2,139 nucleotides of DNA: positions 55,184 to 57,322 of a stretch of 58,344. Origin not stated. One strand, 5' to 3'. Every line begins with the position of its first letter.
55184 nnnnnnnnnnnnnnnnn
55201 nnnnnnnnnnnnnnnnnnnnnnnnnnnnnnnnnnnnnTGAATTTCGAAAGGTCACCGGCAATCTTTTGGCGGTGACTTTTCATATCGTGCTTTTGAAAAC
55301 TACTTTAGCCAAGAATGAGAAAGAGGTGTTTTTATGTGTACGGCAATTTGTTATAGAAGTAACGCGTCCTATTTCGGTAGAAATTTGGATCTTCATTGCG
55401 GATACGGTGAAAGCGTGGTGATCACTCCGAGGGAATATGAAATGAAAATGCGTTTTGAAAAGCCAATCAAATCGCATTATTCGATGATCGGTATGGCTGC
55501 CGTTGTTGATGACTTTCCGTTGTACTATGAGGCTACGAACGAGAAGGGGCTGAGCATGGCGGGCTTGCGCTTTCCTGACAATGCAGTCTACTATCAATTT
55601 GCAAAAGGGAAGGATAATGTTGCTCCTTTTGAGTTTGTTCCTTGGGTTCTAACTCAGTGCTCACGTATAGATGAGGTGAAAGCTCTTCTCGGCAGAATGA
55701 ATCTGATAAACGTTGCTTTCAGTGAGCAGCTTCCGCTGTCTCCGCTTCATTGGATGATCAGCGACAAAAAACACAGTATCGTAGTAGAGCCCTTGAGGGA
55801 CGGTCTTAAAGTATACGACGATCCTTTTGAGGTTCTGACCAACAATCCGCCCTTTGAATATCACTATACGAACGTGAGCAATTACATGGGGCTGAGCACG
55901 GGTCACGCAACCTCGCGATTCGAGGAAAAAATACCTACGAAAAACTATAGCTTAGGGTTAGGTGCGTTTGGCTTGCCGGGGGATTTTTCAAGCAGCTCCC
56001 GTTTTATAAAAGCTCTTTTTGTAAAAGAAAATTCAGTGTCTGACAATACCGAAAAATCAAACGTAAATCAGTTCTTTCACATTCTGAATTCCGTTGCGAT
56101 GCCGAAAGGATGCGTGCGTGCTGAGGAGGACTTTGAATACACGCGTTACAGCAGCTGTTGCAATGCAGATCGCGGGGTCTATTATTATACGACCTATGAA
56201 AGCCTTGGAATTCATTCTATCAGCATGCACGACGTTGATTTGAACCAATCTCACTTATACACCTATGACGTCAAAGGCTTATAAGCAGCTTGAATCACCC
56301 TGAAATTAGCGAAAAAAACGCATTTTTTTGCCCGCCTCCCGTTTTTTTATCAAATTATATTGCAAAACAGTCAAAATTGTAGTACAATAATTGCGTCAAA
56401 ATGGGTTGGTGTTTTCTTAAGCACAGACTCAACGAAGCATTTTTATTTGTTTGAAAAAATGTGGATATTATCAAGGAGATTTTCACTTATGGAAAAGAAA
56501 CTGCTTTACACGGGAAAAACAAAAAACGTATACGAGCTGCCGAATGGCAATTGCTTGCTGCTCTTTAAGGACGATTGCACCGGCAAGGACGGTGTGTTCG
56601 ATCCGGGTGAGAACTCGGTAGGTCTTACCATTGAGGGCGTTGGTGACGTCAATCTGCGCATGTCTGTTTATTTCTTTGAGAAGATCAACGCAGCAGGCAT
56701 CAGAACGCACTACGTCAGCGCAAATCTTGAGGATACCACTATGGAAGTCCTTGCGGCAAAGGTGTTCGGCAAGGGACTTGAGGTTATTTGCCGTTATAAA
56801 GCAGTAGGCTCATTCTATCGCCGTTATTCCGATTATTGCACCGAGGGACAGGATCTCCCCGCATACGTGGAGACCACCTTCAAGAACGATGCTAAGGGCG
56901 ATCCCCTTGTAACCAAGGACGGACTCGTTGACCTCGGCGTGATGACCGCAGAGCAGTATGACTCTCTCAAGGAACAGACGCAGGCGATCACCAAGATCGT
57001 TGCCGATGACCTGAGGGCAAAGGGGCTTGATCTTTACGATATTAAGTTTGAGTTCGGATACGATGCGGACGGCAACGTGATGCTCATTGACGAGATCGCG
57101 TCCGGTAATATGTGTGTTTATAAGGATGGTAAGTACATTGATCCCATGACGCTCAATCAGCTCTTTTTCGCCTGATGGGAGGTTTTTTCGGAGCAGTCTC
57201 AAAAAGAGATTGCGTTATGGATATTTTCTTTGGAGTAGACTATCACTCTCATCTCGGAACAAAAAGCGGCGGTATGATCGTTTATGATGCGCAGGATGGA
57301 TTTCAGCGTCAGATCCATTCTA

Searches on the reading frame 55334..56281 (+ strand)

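Call 10: search_protein_families(library=pfam, proteins=[window:55334-56281:+], max_evalue=0.001)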
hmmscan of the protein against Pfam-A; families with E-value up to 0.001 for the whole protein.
window:55334-56281:+ (316 aa): 1 family
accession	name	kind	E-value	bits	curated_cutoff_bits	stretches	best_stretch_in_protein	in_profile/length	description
PF02275.23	CBAH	-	1.7e-93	314.2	20.4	1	2-311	1-316/316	Linear amide C-N hydrolases, choloylglycine hydrolase family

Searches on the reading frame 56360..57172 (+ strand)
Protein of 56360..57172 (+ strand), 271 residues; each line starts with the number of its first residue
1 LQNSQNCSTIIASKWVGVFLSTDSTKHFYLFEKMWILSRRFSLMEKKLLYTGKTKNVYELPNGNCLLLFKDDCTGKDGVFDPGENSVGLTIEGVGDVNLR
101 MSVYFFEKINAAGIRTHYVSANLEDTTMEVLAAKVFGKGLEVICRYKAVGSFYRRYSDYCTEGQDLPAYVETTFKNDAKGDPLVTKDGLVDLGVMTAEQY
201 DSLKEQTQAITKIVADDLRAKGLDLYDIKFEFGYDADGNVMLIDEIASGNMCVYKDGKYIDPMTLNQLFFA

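Call 10: search_protein_families(library=pfam, proteins=[window:56360-57172:+], max_evalue=0.001)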
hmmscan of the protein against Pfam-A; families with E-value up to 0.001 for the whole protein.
window:56360-57172:+ (271 aa): 1 family
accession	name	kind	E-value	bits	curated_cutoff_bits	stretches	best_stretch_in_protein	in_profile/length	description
PF01259.24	SAICAR_synt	-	4.8e-38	131.6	20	1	49-252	2-194/233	SAICAR synthetase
